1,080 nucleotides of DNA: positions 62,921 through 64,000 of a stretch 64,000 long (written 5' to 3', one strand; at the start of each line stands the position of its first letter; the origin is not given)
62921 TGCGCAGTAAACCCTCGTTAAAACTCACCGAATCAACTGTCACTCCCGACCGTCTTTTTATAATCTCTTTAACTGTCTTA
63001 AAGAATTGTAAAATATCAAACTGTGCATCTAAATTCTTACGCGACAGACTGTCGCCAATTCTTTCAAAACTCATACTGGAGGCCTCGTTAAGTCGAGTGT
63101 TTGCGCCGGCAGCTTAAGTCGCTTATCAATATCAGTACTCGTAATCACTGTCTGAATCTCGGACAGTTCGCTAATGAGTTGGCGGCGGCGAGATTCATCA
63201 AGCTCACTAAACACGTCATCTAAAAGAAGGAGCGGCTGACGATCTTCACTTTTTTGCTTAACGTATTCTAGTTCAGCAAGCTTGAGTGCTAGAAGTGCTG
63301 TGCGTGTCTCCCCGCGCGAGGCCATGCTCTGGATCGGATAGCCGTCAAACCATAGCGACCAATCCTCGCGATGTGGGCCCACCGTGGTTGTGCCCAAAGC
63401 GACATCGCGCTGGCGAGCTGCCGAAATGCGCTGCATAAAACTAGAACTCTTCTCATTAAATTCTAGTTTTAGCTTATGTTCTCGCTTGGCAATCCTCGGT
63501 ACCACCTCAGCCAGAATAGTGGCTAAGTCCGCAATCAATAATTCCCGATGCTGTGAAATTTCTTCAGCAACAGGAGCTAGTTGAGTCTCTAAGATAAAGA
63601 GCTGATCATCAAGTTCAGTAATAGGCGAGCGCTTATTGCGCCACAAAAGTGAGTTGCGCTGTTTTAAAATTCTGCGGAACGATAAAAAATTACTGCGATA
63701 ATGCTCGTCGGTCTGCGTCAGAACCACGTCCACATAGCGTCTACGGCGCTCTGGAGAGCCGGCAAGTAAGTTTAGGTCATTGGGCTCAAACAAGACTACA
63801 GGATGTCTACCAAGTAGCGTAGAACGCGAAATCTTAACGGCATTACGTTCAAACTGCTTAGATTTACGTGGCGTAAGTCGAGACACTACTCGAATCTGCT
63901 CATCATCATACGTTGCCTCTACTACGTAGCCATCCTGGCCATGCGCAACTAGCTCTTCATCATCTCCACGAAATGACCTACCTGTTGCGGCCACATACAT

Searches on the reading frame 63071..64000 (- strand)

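Call 6: search_protein_families(library=pfam, proteins=[window:63071-64000:-], max_evalue=0.01)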
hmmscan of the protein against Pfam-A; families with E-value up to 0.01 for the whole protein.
window:63071-64000:- (309 aa): 2 families
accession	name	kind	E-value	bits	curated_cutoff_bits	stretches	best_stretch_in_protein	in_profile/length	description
PF02463.25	SMC_N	-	8.1e-06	25.9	40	1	121-287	135-195/220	RecF/RecN/SMC N terminal domain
PF13558.12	SbcC_Walker_B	-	0.0011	19.5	27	1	227-277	33-86/90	SbcC/RAD50-like, Walker B motif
